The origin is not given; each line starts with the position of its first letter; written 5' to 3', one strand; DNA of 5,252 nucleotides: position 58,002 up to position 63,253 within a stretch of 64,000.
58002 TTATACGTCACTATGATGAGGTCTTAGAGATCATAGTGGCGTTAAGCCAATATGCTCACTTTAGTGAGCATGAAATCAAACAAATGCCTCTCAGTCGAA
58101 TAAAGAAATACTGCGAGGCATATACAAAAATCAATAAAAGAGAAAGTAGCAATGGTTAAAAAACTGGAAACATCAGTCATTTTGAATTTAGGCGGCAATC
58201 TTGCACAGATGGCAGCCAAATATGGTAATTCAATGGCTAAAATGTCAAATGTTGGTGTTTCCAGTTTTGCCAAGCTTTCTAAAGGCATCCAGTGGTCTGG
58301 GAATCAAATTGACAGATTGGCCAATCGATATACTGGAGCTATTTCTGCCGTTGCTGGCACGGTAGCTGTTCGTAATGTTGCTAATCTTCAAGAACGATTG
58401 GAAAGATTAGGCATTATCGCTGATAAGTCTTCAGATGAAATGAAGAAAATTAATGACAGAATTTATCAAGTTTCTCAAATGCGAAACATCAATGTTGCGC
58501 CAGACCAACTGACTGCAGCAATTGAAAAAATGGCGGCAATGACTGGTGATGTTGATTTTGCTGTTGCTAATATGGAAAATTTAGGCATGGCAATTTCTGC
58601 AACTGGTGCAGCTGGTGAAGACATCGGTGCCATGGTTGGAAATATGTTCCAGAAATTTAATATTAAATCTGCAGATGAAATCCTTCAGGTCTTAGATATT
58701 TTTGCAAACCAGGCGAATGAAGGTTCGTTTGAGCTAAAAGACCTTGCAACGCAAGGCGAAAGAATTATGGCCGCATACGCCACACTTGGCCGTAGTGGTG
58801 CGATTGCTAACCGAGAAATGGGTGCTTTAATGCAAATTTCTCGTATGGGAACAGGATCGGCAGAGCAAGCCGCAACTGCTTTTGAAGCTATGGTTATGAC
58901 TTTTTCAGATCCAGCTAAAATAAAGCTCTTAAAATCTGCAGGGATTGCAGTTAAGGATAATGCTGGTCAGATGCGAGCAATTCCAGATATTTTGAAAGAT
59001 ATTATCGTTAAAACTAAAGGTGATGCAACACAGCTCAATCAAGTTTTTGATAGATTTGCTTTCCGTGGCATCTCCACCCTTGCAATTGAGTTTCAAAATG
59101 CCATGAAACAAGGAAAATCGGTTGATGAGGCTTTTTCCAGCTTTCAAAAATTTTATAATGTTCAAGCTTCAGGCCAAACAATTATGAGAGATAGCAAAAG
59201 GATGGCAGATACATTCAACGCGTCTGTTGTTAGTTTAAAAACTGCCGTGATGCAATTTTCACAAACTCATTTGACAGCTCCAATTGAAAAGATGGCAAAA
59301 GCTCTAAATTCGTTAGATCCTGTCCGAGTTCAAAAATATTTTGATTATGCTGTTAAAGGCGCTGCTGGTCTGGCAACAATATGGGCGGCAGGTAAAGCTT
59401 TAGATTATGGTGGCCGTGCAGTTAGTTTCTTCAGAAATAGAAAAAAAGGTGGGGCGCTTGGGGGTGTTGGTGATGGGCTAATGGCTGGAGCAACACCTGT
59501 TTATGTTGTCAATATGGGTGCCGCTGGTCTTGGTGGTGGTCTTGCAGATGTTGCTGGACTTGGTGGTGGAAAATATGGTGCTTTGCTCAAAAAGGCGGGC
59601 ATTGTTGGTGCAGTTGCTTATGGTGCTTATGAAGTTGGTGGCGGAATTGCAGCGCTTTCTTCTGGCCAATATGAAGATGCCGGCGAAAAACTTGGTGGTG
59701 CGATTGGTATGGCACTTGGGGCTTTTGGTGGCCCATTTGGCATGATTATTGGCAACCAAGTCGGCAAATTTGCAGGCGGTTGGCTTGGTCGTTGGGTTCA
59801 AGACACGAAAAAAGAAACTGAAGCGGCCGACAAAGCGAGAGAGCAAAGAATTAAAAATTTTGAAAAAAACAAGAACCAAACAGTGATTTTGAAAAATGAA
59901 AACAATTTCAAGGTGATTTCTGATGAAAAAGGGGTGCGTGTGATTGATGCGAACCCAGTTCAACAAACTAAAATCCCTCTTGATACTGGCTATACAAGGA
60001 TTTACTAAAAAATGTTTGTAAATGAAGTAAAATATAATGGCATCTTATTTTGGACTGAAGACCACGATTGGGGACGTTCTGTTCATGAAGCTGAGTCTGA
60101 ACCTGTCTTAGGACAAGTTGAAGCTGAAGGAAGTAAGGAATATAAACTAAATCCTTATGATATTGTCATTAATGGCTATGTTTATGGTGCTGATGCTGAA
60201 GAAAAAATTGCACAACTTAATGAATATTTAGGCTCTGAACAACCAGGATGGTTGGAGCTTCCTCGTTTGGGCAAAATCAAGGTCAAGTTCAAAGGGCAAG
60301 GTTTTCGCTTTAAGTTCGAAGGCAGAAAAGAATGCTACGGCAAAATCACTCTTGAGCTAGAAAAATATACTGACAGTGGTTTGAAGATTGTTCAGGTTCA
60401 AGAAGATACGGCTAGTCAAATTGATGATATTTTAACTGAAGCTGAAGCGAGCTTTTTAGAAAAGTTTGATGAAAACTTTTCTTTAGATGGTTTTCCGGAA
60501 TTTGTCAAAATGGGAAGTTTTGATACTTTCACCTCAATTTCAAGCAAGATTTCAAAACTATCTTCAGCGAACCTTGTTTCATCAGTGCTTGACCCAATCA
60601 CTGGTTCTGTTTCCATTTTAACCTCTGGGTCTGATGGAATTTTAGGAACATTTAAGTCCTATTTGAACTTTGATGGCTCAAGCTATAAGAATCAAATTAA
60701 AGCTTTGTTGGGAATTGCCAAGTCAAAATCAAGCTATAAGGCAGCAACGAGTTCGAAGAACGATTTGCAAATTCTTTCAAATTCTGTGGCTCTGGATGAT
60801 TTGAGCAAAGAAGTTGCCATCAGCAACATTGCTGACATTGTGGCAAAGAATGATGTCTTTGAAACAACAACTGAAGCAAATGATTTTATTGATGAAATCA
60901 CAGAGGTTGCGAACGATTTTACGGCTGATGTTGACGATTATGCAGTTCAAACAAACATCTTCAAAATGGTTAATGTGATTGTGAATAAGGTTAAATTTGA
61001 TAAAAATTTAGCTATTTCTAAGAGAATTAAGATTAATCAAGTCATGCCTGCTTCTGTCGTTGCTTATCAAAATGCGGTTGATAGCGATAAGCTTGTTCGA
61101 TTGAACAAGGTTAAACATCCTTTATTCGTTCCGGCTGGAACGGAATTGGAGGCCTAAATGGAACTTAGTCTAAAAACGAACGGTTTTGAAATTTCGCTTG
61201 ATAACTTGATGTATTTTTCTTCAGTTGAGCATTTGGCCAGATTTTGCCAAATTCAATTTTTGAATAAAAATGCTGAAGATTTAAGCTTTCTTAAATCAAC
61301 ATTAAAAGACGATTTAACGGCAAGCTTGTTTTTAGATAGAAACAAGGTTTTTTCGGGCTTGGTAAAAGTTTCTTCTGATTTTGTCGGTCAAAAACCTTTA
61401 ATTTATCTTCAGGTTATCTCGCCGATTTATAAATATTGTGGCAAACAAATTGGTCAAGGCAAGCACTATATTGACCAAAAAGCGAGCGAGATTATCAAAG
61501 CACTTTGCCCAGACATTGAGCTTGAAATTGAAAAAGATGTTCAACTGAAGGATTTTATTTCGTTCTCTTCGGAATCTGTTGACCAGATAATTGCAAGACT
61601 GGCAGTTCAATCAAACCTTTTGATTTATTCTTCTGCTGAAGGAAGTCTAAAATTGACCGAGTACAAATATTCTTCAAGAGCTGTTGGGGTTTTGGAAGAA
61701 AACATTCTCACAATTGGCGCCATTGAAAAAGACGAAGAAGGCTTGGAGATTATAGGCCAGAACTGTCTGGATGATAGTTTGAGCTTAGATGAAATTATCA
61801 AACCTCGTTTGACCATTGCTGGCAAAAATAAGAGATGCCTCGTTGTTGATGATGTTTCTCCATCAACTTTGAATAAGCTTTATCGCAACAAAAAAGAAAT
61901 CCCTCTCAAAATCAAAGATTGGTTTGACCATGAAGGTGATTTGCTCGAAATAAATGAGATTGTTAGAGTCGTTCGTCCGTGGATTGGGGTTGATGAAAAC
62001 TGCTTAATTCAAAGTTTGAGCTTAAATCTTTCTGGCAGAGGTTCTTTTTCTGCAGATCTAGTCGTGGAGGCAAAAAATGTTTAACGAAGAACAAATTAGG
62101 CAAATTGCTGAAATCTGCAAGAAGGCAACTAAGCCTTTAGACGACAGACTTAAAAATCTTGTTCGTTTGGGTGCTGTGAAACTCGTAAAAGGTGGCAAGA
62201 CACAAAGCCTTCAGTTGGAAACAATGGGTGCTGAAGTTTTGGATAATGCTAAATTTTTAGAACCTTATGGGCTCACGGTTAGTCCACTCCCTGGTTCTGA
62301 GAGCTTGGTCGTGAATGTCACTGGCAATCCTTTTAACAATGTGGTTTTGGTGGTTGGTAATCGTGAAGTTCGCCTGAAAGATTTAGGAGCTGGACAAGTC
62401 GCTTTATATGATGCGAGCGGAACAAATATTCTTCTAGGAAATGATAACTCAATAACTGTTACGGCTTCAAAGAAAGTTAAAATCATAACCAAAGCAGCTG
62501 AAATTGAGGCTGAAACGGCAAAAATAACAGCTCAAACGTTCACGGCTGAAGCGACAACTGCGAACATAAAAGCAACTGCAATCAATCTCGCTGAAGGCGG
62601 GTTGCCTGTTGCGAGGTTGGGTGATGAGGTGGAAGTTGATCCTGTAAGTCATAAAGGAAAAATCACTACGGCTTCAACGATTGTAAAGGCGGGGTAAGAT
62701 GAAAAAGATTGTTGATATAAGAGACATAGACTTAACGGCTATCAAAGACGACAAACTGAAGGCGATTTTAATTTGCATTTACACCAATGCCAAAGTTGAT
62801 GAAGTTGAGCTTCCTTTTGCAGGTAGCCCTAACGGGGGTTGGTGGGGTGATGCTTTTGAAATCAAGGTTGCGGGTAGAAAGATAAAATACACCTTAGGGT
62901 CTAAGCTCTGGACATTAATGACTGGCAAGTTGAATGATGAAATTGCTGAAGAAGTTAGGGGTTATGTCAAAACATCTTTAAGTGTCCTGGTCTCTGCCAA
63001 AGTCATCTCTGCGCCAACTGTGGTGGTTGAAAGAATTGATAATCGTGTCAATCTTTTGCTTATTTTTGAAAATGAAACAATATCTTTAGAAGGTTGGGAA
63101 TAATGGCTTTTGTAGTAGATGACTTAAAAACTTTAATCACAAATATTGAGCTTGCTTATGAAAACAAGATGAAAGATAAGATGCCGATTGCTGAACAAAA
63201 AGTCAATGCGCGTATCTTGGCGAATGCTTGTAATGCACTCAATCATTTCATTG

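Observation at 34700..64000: Near-complete Mu-like transposable prophage whose right end lies outside the window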

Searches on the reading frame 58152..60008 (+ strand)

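Call 5: search_protein_families(library=pfam, proteins=[window:58152-60008:+], max_evalue=0.01)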
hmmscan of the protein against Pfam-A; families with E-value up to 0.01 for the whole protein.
window:58152-60008:+ (618 aa): 1 family
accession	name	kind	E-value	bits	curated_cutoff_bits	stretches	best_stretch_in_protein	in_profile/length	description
PF10145.14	PhageMin_Tail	-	3.2e-15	57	33.2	1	112-293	10-194/201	Phage-related minor tail protein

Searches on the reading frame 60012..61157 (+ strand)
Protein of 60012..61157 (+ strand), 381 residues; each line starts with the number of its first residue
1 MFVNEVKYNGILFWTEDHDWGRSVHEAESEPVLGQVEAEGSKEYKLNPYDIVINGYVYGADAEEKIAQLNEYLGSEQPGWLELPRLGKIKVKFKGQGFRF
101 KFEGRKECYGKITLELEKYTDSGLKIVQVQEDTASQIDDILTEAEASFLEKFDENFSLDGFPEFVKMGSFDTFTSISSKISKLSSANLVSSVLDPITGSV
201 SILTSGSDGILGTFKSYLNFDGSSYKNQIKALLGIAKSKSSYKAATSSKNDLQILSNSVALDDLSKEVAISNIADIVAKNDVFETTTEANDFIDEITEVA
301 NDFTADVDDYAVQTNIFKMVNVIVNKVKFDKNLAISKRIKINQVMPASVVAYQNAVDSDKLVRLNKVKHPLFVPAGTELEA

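Call 5: search_protein_families(library=pfam, proteins=[window:60012-61157:+], max_evalue=0.01)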
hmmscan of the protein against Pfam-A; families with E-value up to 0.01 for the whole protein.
window:60012-61157:+ (381 aa): 1 family
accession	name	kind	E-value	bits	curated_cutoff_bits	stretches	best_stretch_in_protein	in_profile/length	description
PF07157.17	DNA_circ_N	-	0.0057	17.6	21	0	50-91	47-88/88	DNA circularisation protein N-terminus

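Call 21: find_encoding_contigs(protein=window:60012-61157:+, flank=10000, max_places=4)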
Protein window:60012-61157:+ (381 aa): no gene with exactly this product is on record in the collection.

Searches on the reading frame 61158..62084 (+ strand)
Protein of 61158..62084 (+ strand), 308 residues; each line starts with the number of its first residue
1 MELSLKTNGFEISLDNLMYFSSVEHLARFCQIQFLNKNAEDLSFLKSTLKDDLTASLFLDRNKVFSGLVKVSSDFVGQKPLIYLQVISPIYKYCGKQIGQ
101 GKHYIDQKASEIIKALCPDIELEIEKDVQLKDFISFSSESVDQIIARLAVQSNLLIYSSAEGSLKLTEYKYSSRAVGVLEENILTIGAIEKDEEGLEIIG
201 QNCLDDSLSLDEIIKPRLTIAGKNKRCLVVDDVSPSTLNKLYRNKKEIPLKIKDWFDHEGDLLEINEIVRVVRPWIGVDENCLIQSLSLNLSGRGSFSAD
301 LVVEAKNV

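Call 7: search_protein_families(library=pfam, proteins=[window:61158-62084:+], max_evalue=0.01)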
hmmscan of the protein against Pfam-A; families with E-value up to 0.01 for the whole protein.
window:61158-62084:+ (308 aa): 2 families
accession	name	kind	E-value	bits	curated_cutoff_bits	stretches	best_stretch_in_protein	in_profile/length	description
PF21929.2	GpP_4th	-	1.9e-05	25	27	1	247-297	22-73/87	Mu phage baseplate assembly protein GpP, fourth domain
PF22255.2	Gp44-like_2nd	-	0.00022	21.6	27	1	106-167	18-83/84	Baseplate hub protein gp44-like, second domain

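Call 20: find_encoding_contigs(protein=window:61158-62084:+, flank=10000, max_places=4)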
Protein window:61158-62084:+ (308 aa): no gene with exactly this product is on record in the collection.

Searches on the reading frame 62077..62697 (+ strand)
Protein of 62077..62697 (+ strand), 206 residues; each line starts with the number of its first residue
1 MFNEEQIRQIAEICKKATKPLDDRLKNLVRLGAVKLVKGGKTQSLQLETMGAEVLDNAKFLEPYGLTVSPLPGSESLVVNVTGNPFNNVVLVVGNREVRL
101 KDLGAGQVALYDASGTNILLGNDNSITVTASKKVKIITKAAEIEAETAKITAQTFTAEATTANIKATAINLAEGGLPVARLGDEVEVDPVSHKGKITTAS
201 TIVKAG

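Call 7: search_protein_families(library=pfam, proteins=[window:62077-62697:+], max_evalue=0.01)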
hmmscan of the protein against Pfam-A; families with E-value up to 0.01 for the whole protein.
window:62077-62697:+ (206 aa): 1 family
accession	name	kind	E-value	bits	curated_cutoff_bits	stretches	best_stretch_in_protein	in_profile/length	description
PF06890.18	Phage_Mu_Gp45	-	3.2e-13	49.9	24.1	1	37-96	8-67/68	Bacteriophage Mu Gp45, N-terminal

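Call 18: find_encoding_contigs(protein=window:62077-62697:+, flank=10000, max_places=4)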
Protein window:62077-62697:+ (206 aa): no gene with exactly this product is on record in the collection.

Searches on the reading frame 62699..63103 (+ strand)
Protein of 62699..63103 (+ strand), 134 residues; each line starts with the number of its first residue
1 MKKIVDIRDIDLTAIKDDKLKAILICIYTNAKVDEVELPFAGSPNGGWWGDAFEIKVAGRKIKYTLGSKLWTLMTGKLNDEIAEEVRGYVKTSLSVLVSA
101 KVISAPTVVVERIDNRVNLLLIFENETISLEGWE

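Call 7: search_protein_families(library=pfam, proteins=[window:62699-63103:+], max_evalue=0.01)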
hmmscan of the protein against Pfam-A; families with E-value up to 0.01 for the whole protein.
window:62699-63103:+ (134 aa): 1 family
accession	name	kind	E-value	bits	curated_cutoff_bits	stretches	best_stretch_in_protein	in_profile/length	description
PF07409.17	GP46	-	8e-15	55.1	28.6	1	21-116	3-87/101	Phage protein GP46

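Call 8: find_encoding_contigs(protein=window:62699-63103:+, flank=10000, max_places=6)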
Protein window:62699-63103:+ (134 aa): no gene with exactly this product is on record in the collection.
